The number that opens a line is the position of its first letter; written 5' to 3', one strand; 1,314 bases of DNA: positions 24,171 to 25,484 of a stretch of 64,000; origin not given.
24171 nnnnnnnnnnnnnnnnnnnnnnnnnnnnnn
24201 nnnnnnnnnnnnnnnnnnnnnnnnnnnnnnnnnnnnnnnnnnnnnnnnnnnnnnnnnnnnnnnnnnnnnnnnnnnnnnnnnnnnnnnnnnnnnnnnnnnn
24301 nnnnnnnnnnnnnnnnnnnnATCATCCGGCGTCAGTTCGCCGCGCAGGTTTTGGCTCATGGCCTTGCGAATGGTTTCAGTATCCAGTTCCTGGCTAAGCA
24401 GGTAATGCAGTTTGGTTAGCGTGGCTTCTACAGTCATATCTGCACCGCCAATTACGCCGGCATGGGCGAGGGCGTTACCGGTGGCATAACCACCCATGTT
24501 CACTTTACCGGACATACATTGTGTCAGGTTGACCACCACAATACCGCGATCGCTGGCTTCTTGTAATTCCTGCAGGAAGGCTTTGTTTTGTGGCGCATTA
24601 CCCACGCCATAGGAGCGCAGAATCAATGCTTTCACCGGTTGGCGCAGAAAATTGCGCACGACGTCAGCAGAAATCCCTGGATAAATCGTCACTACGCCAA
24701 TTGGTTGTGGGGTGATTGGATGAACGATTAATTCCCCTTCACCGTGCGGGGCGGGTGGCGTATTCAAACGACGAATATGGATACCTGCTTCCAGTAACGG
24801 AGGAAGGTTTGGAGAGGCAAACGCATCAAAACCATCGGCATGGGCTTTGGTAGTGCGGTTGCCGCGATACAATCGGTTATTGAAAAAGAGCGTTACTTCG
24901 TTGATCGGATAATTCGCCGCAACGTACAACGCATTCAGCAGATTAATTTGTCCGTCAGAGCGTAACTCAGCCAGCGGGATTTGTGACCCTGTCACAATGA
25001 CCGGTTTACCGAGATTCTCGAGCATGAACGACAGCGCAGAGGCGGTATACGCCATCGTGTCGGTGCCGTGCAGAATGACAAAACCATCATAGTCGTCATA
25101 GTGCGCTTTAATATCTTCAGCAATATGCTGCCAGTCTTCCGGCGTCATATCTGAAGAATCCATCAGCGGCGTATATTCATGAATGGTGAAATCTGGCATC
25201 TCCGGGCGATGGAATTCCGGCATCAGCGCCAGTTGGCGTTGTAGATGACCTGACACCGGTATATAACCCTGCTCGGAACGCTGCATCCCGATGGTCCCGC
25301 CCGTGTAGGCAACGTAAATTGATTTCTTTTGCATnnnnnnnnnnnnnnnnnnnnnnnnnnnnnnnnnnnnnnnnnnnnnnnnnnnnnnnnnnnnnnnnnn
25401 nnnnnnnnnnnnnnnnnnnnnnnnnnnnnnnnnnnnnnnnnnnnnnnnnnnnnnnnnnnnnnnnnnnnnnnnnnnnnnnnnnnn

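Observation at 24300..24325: ansA stop and pncA start separated by only 10 nt with a strong SD inside the ansA 3' end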

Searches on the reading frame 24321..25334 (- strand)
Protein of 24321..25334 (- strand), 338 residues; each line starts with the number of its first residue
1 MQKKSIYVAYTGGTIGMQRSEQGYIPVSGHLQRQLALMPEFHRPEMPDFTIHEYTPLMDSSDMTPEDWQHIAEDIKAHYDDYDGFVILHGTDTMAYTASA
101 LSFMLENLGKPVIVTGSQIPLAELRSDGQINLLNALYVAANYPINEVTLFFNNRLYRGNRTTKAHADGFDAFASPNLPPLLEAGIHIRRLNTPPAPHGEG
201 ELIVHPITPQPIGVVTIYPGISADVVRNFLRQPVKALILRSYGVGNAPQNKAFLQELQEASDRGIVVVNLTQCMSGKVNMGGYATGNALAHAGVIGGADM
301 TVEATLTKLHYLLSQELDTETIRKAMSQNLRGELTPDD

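Call 22: find_related_loci(query=window:24321-25334:-, collection=genome_contigs, flank=2500)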
Query window:24321-25334:- (338 aa) in genome_contigs; peptide patterns used: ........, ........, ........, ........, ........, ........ (x = any residue, [..] = any of these).
600 stretches matched a pattern (row limit reached: there are more); 584 encode a relative of the query (tblastn E <= 1e-3); the best 80 are kept; 80 distinct loci.
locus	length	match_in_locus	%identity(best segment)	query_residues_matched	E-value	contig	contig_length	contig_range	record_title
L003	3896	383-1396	99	1-338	0e+0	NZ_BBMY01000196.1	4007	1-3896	Escherichia albertii NBRC 107761 = DSM 17582 strain NBRC 107761, whole genome shotgun sequence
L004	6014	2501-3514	99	1-338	0e+0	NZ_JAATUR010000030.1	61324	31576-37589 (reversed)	Escherichia coli strain SCPM-O-B-8794 30length=61324, whole genome shotgun sequence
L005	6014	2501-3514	96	1-338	0e+0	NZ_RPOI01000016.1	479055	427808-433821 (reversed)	Citrobacter youngae strain CCUG 30791 citrobacter_youngae_CCUG30791T_0000016, whole genome shotgun sequence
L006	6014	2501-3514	96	1-338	0e+0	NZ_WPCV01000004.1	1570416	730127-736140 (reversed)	Citrobacter sp. On2M On2M_4, whole genome shotgun sequence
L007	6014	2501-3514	95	1-338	0e+0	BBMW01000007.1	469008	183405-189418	Citrobacter werkmanii NBRC 105721 DNA, contig: CIWKM07, whole genome shotgun sequence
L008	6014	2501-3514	95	1-338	0e+0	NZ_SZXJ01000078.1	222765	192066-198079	Citrobacter sp. wls619 contig51, whole genome shotgun sequence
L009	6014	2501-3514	95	1-338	0e+0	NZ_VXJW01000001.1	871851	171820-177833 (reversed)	Salmonella enterica subsp. arizonae strain CCUG 6322T contig_0000001, whole genome shotgun sequence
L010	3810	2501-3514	95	1-338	0e+0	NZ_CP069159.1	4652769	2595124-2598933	Citrobacter sp. R56 chromosome, complete genome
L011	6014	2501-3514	95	1-338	0e+0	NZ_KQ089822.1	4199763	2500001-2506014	Citrobacter sp. MGH106 aetzL-supercont1.1, whole genome shotgun sequence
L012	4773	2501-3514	95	1-338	0e+0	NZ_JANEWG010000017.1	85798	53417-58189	Citrobacter sp. Awk 4 510132-22-17, whole genome shotgun sequence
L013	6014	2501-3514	95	1-338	0e+0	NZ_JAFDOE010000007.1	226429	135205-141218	Citrobacter sp. FP75 contig7, whole genome shotgun sequence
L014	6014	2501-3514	94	1-338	0e+0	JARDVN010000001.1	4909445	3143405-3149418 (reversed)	Citrobacter amalonaticus strain AUH_CA_2023_1 contig_2, whole genome shotgun sequence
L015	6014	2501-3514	93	1-338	0e+0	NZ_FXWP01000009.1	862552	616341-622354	Kosakonia pseudosacchari strain JM-387, whole genome shotgun sequence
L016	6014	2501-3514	93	1-338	0e+0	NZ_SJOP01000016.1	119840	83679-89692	Kosakonia quasisacchari strain WCHEs120001 16, whole genome shotgun sequence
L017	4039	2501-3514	93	1-338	0e+0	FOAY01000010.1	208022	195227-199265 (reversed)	Kosakonia sacchari strain SP1 genome assembly, contig: Ga0060208_110, whole genome shotgun sequence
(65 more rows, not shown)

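Call 55: search_protein_families(proteins=[window:24321-25334:-], library=ncbifam, max_evalue=0.00001)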
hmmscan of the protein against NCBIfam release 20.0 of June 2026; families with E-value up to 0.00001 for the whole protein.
window:24321-25334:- (338 aa): 6 families
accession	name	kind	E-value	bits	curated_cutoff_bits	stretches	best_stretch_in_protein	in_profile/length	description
NF006998.0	PRK09461.1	equivalog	6.4e-209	693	376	1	1-337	1-337/337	asparaginase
TIGR00519.1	asnASE_I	subfamily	1.3e-143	478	260.5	1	3-335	1-336/337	type I asparaginase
TIGR02153.1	gatD_arch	equivalog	7.3e-60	202.8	324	1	4-336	63-401/405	Glu-tRNA(Gln) amidotransferase subunit GatD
NF003217.0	PRK04183.1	equivalog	1.8e-58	198.1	310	1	3-336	75-413/420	Glu-tRNA(Gln) amidotransferase subunit GatD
NF008304.0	PRK11096.1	equivalog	4.2e-26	91.3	506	1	58-279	78-301/348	L-asparaginase 2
TIGR00520.1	asnASE_II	subfamily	1.6e-25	89.7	314.3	1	57-324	79-347/352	type II asparaginase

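Call 57: search_solved_structures(query=window:24321-25334:-, max_evalue=1e-50)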
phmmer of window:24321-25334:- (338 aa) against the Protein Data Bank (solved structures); distinct sequences matched with E-value up to 1e-50: 16.
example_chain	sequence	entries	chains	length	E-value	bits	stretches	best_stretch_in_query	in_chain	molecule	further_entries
2p2d_A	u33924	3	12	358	3.1e-230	766.1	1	1-338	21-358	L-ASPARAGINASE I | L-asparaginase 1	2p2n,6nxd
2him_A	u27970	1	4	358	1.5e-229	763.8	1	1-338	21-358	L-asparaginase 1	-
6nxc_A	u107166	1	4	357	9.6e-229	761.2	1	1-337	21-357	L-asparaginase 1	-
3ntx_A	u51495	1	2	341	3e-185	618.2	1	1-336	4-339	Cytoplasmic L-asparaginase I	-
7r69_A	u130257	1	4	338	9.2e-183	610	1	2-336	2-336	L-asparaginase I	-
7r6a_A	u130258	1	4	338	8.7e-182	606.8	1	2-336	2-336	L-asparaginase I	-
7r6b_A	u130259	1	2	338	8.6e-181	603.6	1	2-336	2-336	L-asparaginase I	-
2ocd_A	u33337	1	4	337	2.7e-163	546.1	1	1-335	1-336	L-asparaginase I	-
9s7z_A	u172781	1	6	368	4.1e-89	302.3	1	35-337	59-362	60 kDa lysophospholipase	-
9s7y_A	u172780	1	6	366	2e-87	296.7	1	35-337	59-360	60 kDa lysophospholipase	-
4r8k_A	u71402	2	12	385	4.4e-84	285.7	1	29-335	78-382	Uncharacterized protein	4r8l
5dnc_A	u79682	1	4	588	1.1e-82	281.1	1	29-335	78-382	L-asparaginase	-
5dnd_A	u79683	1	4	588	1.1e-82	281.1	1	29-335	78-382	L-asparaginase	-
5dne_A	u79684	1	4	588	1.5e-82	280.7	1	31-335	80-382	L-asparaginase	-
1wls_A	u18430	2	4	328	1.8e-53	185.1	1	11-335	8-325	L-asparaginase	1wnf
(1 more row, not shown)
